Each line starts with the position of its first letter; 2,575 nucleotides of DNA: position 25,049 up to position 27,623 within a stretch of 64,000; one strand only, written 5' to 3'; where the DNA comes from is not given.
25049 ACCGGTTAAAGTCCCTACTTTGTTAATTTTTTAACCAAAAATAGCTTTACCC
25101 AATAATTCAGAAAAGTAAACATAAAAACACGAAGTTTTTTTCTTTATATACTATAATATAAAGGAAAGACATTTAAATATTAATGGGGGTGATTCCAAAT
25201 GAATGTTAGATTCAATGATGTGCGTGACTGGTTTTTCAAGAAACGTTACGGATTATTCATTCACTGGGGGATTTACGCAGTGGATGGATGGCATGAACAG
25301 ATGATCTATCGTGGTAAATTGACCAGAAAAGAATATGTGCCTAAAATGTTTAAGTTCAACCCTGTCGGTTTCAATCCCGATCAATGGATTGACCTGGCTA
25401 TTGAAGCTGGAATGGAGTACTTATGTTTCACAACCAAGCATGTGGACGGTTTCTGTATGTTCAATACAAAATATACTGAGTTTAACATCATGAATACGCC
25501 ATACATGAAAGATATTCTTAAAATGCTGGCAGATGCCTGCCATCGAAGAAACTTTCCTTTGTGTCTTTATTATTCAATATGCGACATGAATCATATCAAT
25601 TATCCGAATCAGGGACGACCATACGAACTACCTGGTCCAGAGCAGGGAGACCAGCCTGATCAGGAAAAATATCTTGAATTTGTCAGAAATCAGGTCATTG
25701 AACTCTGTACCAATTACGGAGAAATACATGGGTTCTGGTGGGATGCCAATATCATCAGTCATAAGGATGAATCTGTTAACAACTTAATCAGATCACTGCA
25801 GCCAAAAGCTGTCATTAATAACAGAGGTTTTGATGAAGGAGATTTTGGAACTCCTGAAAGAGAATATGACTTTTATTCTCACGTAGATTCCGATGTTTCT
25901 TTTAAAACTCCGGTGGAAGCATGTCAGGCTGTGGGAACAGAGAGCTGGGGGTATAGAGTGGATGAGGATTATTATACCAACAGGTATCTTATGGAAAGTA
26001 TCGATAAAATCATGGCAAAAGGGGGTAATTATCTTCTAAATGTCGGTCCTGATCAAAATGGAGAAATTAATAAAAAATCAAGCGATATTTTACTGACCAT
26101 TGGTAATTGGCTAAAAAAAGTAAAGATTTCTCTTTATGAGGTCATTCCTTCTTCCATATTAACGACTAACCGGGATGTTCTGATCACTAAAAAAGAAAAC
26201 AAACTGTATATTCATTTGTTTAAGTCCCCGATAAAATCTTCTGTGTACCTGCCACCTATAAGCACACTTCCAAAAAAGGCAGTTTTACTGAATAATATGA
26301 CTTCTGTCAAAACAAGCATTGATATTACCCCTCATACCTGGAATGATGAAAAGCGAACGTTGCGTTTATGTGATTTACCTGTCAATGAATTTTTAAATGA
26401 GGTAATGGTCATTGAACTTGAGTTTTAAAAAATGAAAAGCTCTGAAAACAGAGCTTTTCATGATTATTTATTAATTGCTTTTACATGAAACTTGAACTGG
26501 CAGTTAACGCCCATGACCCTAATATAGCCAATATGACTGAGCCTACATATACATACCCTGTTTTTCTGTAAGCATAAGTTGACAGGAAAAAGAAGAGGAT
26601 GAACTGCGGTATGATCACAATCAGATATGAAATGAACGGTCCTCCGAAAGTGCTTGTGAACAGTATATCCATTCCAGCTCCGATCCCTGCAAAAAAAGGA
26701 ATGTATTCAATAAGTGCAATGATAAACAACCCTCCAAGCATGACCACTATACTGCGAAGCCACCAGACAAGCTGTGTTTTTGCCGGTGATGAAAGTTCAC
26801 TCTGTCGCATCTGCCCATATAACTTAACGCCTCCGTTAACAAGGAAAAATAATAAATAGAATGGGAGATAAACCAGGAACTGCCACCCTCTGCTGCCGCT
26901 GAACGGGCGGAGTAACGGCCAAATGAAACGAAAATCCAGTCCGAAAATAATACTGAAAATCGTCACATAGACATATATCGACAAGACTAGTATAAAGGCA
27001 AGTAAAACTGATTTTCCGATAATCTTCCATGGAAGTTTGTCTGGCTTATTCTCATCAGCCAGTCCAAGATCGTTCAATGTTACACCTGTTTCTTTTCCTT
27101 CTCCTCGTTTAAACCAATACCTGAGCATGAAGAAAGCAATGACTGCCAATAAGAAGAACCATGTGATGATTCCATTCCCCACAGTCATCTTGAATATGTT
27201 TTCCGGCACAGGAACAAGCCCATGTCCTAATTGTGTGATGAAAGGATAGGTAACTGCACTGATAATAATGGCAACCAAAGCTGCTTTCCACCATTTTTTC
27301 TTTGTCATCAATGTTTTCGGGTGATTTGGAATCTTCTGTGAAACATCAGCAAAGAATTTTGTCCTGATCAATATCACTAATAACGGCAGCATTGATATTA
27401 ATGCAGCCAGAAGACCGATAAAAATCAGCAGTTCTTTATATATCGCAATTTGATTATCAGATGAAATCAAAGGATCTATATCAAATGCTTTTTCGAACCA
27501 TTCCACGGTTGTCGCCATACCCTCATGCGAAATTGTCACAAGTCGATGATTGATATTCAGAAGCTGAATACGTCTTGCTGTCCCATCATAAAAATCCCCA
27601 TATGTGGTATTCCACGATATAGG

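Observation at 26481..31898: GntR-controlled operon: CrtI-like FAD oxidoreductase, FNR/[2Fe-2S] reductase and a hydrolase-membrane fusion, with no known pathway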

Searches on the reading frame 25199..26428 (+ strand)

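Call 3: search_protein_families(library=pfam, proteins=[window:25199-26428:+], max_evalue=0.01)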
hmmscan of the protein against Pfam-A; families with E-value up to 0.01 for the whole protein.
window:25199-26428:+ (409 aa): 1 family
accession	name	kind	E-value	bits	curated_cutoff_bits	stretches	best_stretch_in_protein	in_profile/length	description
PF01120.23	Alpha_L_fucos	-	9.8e-66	223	25.2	1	7-307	25-342/345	Alpha-L-fucosidase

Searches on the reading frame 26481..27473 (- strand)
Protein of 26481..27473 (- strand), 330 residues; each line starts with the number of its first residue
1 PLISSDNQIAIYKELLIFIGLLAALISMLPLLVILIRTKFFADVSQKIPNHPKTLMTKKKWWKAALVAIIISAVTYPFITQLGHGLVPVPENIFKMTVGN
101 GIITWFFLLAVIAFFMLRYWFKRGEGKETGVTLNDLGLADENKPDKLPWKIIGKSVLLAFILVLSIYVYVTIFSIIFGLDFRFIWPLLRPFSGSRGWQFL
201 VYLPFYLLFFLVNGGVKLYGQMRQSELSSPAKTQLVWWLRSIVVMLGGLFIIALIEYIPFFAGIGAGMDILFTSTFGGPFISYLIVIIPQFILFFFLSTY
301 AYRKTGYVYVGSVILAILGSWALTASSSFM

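Call 57: predict_structure(alignment_id=A6)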
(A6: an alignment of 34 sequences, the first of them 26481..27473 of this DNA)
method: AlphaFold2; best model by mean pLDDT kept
length: 330 residues; sequences in the alignment: 34
mean_pLDDT: 85.8   pTM: 0.87
mean pLDDT of the five models: 85.8, 84.2, 83.5, 83.5, 82.5
residues with pLDDT >= 90: 192; 70-90: 89; 50-70: 42; < 50: 7
segments of 3 or more residues with pLDDT < 50: 1-4, 328-330
pLDDT, mean of each block of 10 residues (from residue 1): 54 83 92 97 93 89 96 92 71 66 93 96 92 94 93 97 92 85 68 80 94 95 93 96 95 80 61 64 80 95 96 95 65
secondary structure, 60 per line:
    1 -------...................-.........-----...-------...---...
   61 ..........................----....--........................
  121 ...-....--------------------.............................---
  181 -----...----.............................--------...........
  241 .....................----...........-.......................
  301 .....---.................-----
elements in order: H8-26 H28-36 H58-86 H91-94 H97-123 H125-128 H149-177 H193-221 H230-261 H266-276 H278-305 H309-325

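Call 65: search_protein_families(library=pfam, proteins=[window:26481-27473:-], max_evalue=1)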
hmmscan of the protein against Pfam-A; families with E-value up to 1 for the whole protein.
window:26481-27473:- (330 aa): 1 family
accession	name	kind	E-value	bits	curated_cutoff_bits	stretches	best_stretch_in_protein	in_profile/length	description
PF10864.13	DUF2663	-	0.15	12.9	25.2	1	58-129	18-83/127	Protein of unknown function (DUF2663)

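Call 76: find_homologous_proteins(query=window:26481-27473:-, max_evalue=0.001)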
Query window:26481-27473:- (330 aa): 169 proteins with E <= 0.001 among 8000 candidates; the best 120 are listed.
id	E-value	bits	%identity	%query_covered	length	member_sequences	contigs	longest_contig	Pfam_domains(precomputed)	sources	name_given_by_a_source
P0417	1.1e-148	513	76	90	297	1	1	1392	-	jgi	jgi:hypothetical protein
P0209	4.1e-143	495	66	99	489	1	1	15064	-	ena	-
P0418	3.1e-130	453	69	86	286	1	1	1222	-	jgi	jgi:hypothetical protein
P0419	1.3e-119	418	81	71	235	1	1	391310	-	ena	-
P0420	1.1e-115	405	56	99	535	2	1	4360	-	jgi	jgi:hypothetical protein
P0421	2.1e-114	400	57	99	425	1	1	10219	-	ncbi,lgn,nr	ncbi:hypothetical protein FACS1894110_20750 [Spirochaetia bacterium]|nr:hypothetical protein FACS189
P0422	8.0e-111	389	57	93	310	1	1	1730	-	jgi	jgi:hypothetical protein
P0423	3.9e-109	383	77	67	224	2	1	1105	-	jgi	jgi:hypothetical protein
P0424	1.5e-108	381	55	99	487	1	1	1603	-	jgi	jgi:hypothetical protein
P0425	2.0e-107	377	55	98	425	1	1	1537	-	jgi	-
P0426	1.9e-106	374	53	99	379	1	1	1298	-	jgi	jgi:hypothetical protein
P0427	2.4e-105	371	53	99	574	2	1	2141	-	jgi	jgi:dienelactone hydrolase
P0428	2.5e-103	364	55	88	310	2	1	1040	-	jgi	jgi:hypothetical protein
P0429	3.5e-103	364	52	99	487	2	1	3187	-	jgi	jgi:hypothetical protein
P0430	3.8e-103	363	54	98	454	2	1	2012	-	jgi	jgi:hypothetical protein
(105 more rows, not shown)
